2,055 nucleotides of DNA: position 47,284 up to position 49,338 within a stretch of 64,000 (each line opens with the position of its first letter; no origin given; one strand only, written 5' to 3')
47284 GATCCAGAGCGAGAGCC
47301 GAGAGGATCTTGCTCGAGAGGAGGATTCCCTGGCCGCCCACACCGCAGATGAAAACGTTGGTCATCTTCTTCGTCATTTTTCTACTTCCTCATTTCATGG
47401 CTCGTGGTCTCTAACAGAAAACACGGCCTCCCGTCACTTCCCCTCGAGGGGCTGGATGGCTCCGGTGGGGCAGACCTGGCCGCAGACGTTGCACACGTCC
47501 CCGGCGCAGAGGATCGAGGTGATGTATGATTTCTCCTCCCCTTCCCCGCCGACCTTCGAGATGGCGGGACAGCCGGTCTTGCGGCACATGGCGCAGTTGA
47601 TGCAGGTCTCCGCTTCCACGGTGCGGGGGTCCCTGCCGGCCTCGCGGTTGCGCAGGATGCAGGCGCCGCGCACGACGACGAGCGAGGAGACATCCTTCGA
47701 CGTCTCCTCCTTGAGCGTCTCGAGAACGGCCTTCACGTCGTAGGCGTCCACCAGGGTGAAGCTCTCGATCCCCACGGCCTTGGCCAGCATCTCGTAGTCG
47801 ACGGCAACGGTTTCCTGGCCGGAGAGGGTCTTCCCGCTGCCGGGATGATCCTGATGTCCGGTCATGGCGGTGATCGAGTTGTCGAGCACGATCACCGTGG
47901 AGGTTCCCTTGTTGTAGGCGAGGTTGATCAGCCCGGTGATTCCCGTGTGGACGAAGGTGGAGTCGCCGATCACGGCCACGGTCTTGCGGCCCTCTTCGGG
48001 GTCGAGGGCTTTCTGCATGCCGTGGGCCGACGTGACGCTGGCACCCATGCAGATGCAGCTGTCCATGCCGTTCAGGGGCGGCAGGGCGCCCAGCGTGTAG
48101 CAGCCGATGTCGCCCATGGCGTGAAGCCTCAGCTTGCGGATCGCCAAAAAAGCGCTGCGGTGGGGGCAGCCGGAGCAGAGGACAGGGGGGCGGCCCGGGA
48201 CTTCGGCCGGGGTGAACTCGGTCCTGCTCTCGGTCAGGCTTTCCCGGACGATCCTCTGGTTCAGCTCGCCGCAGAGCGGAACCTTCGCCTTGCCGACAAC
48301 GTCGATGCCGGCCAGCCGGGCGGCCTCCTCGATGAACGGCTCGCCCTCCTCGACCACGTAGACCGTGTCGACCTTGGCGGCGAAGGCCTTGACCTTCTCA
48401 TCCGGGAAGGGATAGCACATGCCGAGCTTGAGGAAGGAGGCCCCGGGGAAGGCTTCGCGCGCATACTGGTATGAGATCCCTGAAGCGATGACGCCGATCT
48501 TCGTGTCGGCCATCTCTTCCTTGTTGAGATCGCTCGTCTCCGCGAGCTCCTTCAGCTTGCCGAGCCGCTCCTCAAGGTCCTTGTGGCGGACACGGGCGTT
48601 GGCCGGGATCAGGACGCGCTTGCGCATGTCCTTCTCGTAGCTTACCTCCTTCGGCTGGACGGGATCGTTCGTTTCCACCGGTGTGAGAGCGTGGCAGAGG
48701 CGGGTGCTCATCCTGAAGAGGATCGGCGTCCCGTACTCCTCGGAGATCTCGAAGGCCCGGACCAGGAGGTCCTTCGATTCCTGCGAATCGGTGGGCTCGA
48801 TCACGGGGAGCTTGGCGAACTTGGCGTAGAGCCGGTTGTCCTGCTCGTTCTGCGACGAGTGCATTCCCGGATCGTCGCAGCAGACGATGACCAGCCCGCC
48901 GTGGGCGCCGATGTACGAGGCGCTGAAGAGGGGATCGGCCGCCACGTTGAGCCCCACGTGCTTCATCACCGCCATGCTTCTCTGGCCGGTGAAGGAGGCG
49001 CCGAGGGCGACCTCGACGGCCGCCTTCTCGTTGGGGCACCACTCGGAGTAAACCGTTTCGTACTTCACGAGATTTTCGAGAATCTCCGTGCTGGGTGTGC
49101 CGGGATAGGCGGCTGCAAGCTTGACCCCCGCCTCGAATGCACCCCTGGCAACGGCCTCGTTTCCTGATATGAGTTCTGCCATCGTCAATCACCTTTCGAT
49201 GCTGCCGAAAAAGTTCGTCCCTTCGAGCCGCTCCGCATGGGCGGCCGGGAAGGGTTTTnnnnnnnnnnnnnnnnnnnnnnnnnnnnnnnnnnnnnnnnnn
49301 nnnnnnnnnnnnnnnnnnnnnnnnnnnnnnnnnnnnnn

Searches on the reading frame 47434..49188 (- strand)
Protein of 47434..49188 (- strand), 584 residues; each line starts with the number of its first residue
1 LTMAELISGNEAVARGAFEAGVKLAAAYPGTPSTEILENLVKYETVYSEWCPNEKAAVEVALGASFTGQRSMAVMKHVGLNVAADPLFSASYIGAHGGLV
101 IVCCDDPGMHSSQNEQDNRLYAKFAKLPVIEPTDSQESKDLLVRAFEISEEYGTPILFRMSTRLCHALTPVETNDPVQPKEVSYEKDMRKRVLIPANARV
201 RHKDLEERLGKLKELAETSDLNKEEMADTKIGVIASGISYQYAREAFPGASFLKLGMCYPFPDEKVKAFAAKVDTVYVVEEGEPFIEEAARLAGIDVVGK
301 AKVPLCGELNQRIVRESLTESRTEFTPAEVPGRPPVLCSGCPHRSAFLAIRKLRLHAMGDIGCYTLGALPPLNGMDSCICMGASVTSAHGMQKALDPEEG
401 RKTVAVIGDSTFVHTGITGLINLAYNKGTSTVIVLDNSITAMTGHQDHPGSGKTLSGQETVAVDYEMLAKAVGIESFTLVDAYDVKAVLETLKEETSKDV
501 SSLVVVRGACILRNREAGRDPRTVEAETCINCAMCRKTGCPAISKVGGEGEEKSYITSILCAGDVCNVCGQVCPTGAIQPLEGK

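Call 6: search_protein_families(library=pfam, proteins=[window:47434-49188:-])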
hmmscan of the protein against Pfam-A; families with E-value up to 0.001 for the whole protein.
window:47434-49188:- (584 aa): 3 families
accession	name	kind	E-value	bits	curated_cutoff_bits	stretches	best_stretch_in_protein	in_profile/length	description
PF02775.26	TPP_enzyme_C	-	9.5e-23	81.1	21.9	1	360-506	1-151/151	Thiamine pyrophosphate enzyme, C-terminal TPP binding domain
PF01855.24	POR_N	-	1.2e-13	51.8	27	1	16-187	2-181/231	Pyruvate flavodoxin/ferredoxin oxidoreductase, thiamine diP-bdg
PF14697.11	Fer4_21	-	0.00072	20.1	35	0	524-578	3-57/59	4Fe-4S dicluster domain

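Call 13: find_related_loci(query=window:47434-49188:-, collection=genome_contigs, flank=10000)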
Query window:47434-49188:- (584 aa) in genome_contigs; peptide patterns used: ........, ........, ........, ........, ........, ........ (x = any residue, [..] = any of these).
599 stretches matched a pattern (row limit reached: there are more); 575 encode a relative of the query (tblastn E <= 1e-3); the best 80 are kept; 80 distinct loci.
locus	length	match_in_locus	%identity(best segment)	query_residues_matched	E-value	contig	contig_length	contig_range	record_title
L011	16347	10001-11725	57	3-578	0e+0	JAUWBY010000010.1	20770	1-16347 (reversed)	MAG: Candidatus Eisenbacteria bacterium isolate CSMAG_2124 CSMAG_2124_k141_920891_length_20770_cov_10.0000, whole genome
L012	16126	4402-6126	57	3-578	0e+0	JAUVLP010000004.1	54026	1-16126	MAG: Candidatus Eisenbacteria bacterium isolate CSMAG_509 CSMAG_509_k141_622811_length_54026_cov_11.3441, whole genome s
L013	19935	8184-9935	54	1-582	0e+0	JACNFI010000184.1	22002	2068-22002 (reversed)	MAG: Candidatus Cloacimonadota bacterium isolate NIOZ-UU1 NIOZ-UU_NODE_2839_length_22002_cov_9.50048, whole genome shotg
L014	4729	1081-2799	54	3-579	0e+0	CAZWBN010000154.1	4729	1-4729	MAG TPA_asm: uncultured Clostridia bacterium isolate binchicken_co6_404 genome assembly, contig: NODE_24663_length_4729_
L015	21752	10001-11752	53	3-579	0e+0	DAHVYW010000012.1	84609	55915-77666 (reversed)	MAG TPA_asm: Bacillota bacterium isolate clean791 k141_703034, whole genome shotgun sequence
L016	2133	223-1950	54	3-578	0e+0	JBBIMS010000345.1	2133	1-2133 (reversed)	MAG: Candidatus Aminicenantes bacterium isolate RSS170216_bin_238 NODE_16134_length_2133_cov_3.377767, whole genome shot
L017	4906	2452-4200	52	3-582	0e+0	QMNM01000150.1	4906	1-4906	MAG: Candidatus Cloacimonadota bacterium isolate B8_G9 B8_Guay9_scaffold_33805, whole genome shotgun sequence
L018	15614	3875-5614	52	1-579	0e+0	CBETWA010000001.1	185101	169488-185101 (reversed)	MAG TPA_asm: uncultured bacterium isolate SRR13515398_concoct_14 genome assembly, contig: ERZ25510404.11, whole genome s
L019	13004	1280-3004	54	3-578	0e+0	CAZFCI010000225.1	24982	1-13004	MAG TPA_asm: uncultured Clostridia bacterium isolate SRP231805_co4_28 genome assembly, contig: k141_250145, whole genome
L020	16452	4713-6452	52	2-579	0e+0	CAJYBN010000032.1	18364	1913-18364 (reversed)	MAG TPA_asm: uncultured Peptococcaceae bacterium isolate SRR1628697_bin.3_MetaBAT_v2.12.1_MAG genome assembly, contig: N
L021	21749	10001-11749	53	2-582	0e+0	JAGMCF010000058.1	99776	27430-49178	MAG: Candidatus Cloacimonadota bacterium isolate RS_16_45 ZL425.bin.45.fa_58, whole genome shotgun sequence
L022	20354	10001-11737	53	3-582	0e+0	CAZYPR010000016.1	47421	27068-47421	MAG TPA_asm: uncultured Clostridia bacterium isolate binchicken_co96_90 genome assembly, contig: NODE_240_length_47421_c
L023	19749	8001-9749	53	3-579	0e+0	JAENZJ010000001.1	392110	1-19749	MAG: Thermincola ferriacetica isolate BM5_bin.4 BM5_bin4_NODE_5_length_392110_cov_8.596654, whole genome shotgun sequenc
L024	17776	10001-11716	53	2-580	0e+0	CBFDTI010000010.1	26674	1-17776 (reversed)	MAG TPA_asm: uncultured bacterium isolate SRR6823440_binner123_Refined_58 genome assembly, contig: ERZ650341.793, whole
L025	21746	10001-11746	52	5-578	0e+0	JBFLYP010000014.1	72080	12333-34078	MAG: Bacillota bacterium isolate MAG088 MAG088_14, whole genome shotgun sequence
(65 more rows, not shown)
